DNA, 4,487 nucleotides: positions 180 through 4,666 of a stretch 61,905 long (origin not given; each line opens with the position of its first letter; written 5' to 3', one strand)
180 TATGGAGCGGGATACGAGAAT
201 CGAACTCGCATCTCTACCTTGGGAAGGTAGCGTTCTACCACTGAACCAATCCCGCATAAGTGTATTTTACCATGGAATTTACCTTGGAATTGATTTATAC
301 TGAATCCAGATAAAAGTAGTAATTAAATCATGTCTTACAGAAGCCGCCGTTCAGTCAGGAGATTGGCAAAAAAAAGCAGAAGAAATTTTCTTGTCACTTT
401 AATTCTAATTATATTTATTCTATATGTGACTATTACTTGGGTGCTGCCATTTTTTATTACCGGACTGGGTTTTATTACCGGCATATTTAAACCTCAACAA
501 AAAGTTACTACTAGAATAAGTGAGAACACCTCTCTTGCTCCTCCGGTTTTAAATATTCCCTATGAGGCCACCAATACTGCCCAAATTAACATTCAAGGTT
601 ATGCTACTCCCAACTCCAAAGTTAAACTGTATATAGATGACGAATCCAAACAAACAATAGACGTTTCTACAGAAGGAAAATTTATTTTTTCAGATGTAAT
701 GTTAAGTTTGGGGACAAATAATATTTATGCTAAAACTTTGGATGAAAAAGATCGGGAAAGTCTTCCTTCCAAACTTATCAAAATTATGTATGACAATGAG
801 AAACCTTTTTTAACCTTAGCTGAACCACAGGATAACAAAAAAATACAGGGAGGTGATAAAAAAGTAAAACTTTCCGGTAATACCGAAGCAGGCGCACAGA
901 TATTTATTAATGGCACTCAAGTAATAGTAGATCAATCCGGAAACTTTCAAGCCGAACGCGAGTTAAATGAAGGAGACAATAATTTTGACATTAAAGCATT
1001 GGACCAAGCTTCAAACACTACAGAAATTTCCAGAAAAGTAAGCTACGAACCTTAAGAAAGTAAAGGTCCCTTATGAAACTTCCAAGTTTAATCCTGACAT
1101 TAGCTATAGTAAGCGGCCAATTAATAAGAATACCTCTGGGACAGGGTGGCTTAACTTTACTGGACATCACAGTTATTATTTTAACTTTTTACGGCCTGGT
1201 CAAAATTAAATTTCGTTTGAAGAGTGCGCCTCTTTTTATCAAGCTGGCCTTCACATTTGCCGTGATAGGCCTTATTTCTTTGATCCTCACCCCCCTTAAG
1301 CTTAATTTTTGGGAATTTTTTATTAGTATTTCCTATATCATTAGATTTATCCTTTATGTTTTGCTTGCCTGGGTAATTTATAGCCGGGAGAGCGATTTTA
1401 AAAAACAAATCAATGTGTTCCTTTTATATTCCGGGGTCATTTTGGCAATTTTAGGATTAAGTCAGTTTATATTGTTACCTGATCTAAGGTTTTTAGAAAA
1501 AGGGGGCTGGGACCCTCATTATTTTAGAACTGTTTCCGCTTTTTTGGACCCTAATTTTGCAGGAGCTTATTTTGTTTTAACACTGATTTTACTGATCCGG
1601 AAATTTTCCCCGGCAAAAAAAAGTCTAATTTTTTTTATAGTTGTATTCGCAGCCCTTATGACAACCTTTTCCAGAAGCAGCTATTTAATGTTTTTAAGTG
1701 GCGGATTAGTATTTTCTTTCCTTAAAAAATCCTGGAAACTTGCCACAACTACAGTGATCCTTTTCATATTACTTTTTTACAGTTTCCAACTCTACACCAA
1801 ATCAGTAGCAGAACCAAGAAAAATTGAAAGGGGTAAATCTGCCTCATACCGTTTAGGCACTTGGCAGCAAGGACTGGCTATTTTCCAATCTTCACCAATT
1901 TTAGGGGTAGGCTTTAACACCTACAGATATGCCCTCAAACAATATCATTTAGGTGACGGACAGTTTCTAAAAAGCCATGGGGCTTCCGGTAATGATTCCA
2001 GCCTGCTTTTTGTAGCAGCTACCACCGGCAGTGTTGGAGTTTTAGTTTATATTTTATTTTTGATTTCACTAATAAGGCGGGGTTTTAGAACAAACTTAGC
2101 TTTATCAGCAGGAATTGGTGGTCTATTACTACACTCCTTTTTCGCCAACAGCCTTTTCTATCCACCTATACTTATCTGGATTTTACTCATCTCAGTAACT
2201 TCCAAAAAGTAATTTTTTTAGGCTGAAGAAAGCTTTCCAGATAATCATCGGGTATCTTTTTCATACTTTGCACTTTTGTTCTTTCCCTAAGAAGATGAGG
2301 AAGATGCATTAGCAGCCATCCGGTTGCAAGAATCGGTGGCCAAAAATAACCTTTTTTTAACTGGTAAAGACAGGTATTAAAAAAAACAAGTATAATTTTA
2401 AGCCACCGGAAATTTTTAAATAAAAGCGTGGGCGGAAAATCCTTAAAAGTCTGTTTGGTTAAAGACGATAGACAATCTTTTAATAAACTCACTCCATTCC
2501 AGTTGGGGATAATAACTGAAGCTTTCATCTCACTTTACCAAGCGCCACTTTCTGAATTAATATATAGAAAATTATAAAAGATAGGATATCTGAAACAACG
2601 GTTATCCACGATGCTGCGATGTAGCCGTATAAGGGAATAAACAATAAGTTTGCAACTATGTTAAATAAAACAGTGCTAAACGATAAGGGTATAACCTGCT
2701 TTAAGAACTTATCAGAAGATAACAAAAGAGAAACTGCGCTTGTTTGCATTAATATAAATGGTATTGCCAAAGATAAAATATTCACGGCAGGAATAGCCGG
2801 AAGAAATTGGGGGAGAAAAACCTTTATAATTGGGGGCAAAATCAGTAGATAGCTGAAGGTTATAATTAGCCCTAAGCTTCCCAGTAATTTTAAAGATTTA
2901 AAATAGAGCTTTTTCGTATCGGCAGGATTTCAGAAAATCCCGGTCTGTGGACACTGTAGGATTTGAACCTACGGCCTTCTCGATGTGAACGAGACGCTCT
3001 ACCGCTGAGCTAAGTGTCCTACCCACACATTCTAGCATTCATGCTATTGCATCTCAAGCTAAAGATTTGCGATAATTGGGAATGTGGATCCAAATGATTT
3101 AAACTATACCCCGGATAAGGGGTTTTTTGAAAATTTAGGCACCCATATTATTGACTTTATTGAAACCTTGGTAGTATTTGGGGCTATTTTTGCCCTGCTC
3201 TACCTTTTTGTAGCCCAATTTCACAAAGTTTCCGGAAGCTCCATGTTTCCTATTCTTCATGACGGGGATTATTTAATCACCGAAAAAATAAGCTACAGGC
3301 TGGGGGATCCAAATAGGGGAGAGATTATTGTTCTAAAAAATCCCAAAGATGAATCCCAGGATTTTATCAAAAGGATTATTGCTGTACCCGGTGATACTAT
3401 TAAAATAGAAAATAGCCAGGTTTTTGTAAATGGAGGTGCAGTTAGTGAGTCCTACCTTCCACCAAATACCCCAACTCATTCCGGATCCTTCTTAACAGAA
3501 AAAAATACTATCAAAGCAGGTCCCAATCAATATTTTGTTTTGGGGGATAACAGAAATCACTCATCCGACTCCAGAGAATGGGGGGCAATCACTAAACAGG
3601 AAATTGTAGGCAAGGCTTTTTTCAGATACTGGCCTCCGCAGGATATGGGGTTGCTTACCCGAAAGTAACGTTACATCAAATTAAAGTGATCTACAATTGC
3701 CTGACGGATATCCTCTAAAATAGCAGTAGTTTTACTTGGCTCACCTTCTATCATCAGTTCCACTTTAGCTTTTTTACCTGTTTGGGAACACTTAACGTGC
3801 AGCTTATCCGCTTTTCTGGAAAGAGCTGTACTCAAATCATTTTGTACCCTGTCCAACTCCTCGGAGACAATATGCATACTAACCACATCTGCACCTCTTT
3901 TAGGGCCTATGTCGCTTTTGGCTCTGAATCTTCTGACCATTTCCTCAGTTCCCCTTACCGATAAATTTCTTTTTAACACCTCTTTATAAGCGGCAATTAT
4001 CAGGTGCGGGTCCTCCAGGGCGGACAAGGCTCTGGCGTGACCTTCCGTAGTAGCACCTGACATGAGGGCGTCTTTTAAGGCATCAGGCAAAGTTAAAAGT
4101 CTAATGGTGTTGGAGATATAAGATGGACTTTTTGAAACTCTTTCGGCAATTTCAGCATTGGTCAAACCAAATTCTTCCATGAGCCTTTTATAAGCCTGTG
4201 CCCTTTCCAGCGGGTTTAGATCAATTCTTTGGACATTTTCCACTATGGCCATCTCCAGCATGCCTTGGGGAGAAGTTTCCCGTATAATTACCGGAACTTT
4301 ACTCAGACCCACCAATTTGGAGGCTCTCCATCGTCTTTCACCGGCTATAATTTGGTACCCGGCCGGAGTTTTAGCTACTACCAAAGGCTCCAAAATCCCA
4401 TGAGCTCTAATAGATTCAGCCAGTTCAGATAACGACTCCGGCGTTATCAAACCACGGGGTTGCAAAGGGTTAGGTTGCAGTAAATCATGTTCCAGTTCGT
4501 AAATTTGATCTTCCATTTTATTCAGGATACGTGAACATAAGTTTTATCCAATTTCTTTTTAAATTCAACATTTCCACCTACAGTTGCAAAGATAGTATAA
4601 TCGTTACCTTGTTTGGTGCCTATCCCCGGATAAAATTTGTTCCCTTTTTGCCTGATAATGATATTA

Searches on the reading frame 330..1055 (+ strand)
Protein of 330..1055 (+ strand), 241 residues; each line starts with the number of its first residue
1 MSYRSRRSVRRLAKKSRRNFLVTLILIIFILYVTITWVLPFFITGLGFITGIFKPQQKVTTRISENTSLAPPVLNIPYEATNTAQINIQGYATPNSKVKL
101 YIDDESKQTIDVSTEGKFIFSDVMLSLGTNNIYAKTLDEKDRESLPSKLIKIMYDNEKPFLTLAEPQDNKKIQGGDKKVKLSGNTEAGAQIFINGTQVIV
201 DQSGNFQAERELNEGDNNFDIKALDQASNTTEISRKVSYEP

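Call 50: search_protein_families(library=pfam, proteins=[window:330-1055:+], max_evalue=0.001)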
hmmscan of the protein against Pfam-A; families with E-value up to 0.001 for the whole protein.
window:330-1055:+ (241 aa): 4 families
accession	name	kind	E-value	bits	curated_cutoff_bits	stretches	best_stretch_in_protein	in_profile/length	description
PF09136.16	Glucodextran_B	-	2e-12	47.3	27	1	159-238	1-80/83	Glucodextranase, domain B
PF19077.6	Big_13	-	2e-05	25.4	27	0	197-234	55-94/102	Bacterial Ig-like domain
PF17936.7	Big_6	-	2.7e-05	24.8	27.6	0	172-231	8-74/83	Bacterial Ig domain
PF17957.7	Big_7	-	0.00067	20.7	24.1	0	82-132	14-68/70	Bacterial Ig domain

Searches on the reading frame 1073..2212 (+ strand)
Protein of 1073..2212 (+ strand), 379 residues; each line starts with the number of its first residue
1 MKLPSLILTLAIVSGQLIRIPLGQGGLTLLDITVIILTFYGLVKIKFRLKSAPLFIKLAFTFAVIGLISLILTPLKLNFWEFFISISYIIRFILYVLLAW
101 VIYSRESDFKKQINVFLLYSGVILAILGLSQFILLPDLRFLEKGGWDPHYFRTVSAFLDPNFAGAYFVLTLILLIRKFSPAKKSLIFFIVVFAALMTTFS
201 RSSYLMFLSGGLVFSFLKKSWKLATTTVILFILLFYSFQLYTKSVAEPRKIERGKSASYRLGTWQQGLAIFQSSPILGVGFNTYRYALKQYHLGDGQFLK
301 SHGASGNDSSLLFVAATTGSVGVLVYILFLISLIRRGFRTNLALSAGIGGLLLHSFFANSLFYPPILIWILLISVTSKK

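Call 50: search_protein_families(library=pfam, proteins=[window:1073-2212:+], max_evalue=0.001)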
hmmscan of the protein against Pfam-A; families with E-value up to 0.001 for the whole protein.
window:1073-2212:+ (379 aa): 1 family
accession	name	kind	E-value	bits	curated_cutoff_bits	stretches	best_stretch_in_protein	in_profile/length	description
PF04932.20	Wzy_C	-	3e-15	56.7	31.7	1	187-327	2-149/149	O-Antigen ligase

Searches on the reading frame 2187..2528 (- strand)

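Call 75: search_protein_families(library=pfam, proteins=[window:2187-2528:-], max_evalue=1)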
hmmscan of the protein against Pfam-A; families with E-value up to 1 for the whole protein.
window:2187-2528:- (113 aa): 1 family
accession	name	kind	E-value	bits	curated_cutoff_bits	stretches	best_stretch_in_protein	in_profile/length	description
PF00535.33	Glycos_transf_2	-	0.044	14.2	23.3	1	4-31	1-28/168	Glycosyl transferase family 2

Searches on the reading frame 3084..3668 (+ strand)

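Call 50: search_protein_families(library=pfam, proteins=[window:3084-3668:+], max_evalue=0.001)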
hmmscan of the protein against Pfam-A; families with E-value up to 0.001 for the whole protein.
window:3084-3668:+ (194 aa): 1 family
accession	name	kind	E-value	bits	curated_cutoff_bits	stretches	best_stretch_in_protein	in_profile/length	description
PF10502.14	Peptidase_S26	-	9.1e-48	162.8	22.9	1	23-183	2-168/168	Signal peptidase, peptidase S26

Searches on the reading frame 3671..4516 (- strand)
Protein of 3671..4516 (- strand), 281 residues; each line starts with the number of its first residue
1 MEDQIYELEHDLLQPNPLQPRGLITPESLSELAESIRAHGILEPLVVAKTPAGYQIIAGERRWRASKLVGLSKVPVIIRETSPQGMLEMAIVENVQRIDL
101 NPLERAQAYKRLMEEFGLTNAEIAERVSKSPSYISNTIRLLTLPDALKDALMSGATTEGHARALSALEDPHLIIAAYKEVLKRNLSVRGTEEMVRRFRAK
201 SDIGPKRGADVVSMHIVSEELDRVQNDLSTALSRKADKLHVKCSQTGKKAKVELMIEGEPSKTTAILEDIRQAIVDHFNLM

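Call 50: search_protein_families(library=pfam, proteins=[window:3671-4516:-], max_evalue=0.001)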
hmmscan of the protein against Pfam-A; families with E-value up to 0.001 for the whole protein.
window:3671-4516:- (281 aa): 3 families
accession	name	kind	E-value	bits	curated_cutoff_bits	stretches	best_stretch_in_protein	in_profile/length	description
PF17762.8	HTH_ParB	-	3.8e-33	114.1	22.6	1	99-197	2-100/102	ParB HTH domain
PF02195.25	ParB_N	-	1.7e-31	108.5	26.3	1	4-96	2-95/95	ParB N-terminal domain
PF18090.7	SoPB_HTH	-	0.00014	22.4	27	1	103-153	4-55/75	Centromere-binding protein HTH domain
